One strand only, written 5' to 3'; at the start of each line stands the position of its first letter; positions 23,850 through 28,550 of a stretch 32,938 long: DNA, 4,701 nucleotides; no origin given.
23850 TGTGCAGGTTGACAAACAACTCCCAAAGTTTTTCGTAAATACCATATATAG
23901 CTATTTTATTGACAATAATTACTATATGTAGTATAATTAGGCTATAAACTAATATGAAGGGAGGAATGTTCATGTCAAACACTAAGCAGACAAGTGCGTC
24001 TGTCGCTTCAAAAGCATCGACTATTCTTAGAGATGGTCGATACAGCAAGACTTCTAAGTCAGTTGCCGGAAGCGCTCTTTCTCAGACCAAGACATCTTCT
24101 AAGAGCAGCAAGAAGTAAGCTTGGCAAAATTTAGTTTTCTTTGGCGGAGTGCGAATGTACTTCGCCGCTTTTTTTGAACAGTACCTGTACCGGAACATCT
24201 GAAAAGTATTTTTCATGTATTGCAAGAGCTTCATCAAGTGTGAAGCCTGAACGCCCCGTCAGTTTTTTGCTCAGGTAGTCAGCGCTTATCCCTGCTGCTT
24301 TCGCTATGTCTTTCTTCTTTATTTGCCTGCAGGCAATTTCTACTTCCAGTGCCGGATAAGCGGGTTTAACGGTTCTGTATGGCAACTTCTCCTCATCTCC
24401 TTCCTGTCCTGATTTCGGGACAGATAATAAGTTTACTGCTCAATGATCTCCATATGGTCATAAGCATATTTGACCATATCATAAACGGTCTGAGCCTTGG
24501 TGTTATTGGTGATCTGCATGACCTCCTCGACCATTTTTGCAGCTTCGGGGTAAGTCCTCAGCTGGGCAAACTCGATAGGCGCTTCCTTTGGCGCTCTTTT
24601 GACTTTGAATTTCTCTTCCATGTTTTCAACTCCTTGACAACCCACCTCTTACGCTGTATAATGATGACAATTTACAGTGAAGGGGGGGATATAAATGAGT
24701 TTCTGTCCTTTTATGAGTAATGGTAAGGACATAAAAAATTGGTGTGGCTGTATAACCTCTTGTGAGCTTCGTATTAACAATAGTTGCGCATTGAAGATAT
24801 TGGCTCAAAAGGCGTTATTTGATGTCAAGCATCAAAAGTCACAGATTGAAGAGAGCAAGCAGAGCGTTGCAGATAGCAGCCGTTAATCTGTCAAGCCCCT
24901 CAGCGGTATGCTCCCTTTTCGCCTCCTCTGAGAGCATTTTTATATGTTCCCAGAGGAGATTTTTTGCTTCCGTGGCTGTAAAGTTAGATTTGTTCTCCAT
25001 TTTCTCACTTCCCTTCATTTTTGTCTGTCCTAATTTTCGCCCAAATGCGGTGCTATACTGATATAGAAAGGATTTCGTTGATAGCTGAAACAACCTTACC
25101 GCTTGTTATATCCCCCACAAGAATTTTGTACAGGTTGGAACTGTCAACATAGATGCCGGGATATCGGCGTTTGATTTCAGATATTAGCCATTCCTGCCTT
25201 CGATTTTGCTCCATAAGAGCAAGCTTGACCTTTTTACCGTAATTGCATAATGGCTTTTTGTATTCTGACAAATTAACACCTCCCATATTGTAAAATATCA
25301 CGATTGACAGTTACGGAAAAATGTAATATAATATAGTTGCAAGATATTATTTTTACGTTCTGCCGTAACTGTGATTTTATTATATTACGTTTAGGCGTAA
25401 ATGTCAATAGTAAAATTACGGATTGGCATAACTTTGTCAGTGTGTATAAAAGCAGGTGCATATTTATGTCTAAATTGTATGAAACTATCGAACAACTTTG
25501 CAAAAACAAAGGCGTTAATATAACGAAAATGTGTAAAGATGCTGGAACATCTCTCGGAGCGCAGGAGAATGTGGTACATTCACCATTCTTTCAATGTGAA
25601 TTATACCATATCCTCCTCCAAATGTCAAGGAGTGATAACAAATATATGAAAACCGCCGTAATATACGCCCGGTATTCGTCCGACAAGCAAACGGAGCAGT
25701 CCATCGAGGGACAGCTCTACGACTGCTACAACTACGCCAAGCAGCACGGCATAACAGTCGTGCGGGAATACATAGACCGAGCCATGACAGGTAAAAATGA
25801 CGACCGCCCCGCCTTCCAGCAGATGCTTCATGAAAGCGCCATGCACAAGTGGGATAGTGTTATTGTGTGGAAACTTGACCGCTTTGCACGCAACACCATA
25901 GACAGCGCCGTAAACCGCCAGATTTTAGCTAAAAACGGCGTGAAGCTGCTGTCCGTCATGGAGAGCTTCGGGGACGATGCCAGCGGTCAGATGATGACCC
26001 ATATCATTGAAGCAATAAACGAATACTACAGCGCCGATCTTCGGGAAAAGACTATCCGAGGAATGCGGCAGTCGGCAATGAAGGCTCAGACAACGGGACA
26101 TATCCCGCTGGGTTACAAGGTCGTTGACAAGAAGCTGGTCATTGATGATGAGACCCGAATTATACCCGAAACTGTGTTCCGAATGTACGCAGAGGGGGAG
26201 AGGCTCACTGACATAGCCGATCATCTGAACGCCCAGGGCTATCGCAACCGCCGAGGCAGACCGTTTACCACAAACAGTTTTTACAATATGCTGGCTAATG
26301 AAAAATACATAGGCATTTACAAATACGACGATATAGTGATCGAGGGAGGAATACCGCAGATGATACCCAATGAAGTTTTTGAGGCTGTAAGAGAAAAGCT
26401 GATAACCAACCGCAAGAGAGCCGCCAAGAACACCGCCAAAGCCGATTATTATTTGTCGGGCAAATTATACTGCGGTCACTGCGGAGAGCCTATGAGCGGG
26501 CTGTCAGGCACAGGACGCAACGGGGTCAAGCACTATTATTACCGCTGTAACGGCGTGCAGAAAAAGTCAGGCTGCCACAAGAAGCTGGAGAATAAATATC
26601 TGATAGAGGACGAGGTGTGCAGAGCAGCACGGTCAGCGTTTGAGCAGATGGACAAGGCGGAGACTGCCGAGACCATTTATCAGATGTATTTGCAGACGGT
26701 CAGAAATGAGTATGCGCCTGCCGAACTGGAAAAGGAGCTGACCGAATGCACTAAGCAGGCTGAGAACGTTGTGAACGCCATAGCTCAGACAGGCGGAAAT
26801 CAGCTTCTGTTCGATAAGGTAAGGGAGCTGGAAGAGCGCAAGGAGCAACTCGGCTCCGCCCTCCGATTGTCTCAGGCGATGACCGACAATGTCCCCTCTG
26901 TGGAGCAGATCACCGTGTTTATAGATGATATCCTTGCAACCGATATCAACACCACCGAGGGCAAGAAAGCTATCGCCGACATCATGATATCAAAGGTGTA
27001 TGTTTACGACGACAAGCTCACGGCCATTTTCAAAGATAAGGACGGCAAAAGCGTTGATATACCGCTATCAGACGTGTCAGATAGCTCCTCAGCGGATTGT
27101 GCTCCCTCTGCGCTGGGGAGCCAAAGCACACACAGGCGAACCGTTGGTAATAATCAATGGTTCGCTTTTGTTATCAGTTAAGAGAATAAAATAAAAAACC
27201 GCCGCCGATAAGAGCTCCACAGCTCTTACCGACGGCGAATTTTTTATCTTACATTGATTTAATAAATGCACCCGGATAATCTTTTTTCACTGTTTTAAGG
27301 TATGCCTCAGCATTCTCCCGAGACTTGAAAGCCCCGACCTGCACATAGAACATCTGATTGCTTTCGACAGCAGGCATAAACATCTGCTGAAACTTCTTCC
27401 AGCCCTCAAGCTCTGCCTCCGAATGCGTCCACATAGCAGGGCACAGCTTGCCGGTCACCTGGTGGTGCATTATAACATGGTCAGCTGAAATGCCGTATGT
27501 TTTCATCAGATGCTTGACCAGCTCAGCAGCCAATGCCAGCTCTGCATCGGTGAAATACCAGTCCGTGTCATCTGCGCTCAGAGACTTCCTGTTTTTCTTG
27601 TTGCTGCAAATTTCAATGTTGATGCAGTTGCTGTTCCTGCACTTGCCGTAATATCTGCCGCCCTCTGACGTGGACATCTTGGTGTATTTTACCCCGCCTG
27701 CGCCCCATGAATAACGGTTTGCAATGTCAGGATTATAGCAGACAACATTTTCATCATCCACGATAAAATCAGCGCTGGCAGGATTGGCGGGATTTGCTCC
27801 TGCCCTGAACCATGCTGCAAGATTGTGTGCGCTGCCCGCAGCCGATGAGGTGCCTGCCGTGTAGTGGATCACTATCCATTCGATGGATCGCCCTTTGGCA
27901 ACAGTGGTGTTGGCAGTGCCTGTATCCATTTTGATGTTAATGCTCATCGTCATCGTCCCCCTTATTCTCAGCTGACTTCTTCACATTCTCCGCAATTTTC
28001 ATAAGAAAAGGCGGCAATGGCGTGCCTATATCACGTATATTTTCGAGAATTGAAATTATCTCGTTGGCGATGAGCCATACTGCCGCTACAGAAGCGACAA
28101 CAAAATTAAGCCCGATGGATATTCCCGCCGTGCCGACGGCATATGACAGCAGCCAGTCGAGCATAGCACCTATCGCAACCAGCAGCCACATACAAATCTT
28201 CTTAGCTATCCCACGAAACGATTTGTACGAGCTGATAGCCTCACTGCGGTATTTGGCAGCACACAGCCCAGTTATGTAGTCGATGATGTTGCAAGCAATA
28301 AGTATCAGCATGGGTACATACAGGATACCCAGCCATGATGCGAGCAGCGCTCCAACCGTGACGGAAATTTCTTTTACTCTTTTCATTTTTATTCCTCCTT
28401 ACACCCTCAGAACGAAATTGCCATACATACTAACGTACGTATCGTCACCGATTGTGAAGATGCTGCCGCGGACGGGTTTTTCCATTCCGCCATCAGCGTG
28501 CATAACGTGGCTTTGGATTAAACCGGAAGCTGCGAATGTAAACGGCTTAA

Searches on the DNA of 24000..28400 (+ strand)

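Call 38: search_dna_similar(query=window:24000-28400:+, collection=phages, mode=near, max_rows=15)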
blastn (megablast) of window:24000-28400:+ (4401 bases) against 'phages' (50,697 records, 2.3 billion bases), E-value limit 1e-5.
No match.

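Call 62: search_rna_families(source=window, start=25000, end=27400, threshold=evalue, max_evalue=1)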
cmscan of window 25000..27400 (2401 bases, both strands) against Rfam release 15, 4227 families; matches with E-value up to 1: 2.
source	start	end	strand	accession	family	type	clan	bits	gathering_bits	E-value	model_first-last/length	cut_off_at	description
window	27182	27255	-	RF00885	MIR821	Gene; miRNA;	-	25.5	249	0.049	1-275/275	no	MIR821 microRNA precursor family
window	25308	25405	+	RF03818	MIR7994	Gene; miRNA;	-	21.3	100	0.7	1-90/90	no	MIR7994 microRNA precursor family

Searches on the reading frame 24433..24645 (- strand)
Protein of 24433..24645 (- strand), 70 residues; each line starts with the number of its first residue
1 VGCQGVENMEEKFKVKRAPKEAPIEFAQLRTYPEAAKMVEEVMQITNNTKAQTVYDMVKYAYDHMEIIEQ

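Call 3: search_protein_families(library=pfam, proteins=[window:24433-24645:-], max_evalue=1)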
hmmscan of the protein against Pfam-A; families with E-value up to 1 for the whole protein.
window:24433-24645:- (70 aa): 1 family
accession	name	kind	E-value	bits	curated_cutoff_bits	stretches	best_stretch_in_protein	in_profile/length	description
PF10061.14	DUF2299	-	0.022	15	22.8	1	10-69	8-66/138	Uncharacterized conserved protein (DUF2299)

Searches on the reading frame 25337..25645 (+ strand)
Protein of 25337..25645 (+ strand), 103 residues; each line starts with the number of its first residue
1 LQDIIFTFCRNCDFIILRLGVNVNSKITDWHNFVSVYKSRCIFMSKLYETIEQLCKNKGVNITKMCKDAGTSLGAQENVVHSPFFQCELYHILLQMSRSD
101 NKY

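Call 3: search_protein_families(library=pfam, proteins=[window:25337-25645:+], max_evalue=1)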
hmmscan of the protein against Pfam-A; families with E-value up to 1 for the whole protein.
window:25337-25645:+ (103 aa): 1 family
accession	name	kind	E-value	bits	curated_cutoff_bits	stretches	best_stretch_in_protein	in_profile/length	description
PF22721.1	TBP-TOTE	-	0.03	14.4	27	1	43-66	3-26/78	TATA-binding-like protein domain of the TOTE conflict systems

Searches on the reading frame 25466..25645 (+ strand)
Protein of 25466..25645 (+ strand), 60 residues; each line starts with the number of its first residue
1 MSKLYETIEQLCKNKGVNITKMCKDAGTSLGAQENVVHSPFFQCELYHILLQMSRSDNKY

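Call 3: search_protein_families(library=pfam, proteins=[window:25466-25645:+], max_evalue=1)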
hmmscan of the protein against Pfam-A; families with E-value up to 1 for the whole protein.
seq(60 aa): 1 family
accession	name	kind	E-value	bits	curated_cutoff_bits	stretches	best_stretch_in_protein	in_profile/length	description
PF22721.1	TBP-TOTE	-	0.13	12.3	27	1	2-23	5-26/78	TATA-binding-like protein domain of the TOTE conflict systems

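Call 7: find_homologous_proteins(query=window:25466-25645:+, max_evalue=0.01)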
Query seq(60 aa) (60 aa): 1 proteins with E <= 0.01 among 1 candidates.
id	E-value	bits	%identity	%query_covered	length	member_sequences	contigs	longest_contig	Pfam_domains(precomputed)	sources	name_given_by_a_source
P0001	7.5e-10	56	91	53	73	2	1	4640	PF12844.14,PF01381.29,PF13443.13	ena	-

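Call 9: find_encoding_contigs(protein=P0001, flank=10000, max_places=10)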
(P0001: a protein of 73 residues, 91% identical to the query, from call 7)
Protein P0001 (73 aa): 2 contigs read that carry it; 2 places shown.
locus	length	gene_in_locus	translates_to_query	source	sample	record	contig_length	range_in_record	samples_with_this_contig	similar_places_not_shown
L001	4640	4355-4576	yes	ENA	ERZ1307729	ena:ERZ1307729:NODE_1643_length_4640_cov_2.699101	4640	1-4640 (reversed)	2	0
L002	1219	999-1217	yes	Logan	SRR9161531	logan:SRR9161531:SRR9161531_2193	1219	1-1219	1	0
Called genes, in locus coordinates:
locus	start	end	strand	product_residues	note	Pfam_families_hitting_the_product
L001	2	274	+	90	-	?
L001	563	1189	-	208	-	-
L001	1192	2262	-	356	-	-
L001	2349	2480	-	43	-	-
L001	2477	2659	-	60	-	-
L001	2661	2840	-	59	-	-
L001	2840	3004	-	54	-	-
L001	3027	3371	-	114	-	-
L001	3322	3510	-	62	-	-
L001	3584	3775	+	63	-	-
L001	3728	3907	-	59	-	-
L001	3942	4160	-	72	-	-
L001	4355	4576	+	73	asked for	PF12844:HTH_19, PF13443:HTH_26, PF01381:HTH_3 (weak)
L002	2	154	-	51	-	?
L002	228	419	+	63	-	-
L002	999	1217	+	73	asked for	PF12844:HTH_19, PF13443:HTH_26, PF01381:HTH_3 (weak)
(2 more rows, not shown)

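Call 12: find_homologous_proteins(query=P0001, max_evalue=0.001)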
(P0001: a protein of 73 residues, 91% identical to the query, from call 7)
Query P0001 (73 aa): 60 proteins with E <= 0.001 among 281 candidates.
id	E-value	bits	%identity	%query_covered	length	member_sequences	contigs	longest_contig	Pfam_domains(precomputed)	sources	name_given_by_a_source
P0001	7.9e-39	147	100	100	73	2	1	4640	PF12844.14,PF01381.29,PF13443.13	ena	-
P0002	6.5e-33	129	89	100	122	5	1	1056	PF12844.14,PF01381.29,PF13443.13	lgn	-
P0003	1.5e-21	93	68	93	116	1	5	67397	PF12844.14,PF01381.29,PF13443.13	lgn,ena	-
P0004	2.9e-21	92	69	89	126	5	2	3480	PF12844.14,PF01381.29,PF13443.13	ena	-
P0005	3.7e-21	92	69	89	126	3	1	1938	PF12844.14,PF01381.29,PF13443.13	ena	-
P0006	7.5e-21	91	64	92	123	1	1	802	-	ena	-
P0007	2.5e-20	89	71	89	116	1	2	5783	PF12844.14,PF01381.29,PF13443.13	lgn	-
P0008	2.5e-20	89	66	92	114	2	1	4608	PF01381.29,PF13443.13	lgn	-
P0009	3.4e-20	89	69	88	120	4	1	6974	PF12844.14,PF01381.29,PF13443.13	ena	-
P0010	9.5e-20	87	60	100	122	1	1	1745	PF01381.29,PF13443.13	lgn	-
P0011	1.3e-19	87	69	89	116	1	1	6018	PF12844.14,PF01381.29,PF13443.13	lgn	-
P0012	2.8e-19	86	61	96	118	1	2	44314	PF01381.29,PF13443.13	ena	-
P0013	3.8e-19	85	60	96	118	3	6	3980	PF01381.29,PF13443.13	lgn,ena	-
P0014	4.8e-19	85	64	92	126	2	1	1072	PF13443.13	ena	-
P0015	1.7e-18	83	60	92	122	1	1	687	PF12844.14,PF13443.13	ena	-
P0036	1.3e-17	81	98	63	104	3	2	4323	-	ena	-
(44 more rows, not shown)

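Call 16: find_encoding_contigs(protein=P0036, flank=10000, max_places=8)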
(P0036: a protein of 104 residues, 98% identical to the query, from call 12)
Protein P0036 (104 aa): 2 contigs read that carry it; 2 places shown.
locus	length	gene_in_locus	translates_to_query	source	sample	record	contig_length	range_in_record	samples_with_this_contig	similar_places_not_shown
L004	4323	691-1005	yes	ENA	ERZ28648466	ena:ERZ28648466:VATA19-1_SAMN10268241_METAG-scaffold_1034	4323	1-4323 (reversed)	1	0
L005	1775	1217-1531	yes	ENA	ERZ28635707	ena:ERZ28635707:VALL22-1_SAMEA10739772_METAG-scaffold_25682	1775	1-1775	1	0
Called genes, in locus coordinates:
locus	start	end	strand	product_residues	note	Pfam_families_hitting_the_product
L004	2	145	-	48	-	?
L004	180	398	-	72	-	-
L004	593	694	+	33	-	-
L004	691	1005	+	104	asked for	-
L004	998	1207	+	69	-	-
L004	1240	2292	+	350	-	PF14020:DUF4236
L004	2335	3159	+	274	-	-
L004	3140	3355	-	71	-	-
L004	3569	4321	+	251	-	?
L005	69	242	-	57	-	-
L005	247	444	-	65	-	-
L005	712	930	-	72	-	-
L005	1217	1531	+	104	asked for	-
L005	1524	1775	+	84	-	?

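Call 35: search_protein_families(library=phrogs, proteins=[window:25466-25645:+], max_evalue=0.01)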
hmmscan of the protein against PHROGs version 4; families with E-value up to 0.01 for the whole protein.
window:25466-25645:+ (60 aa): 0 families
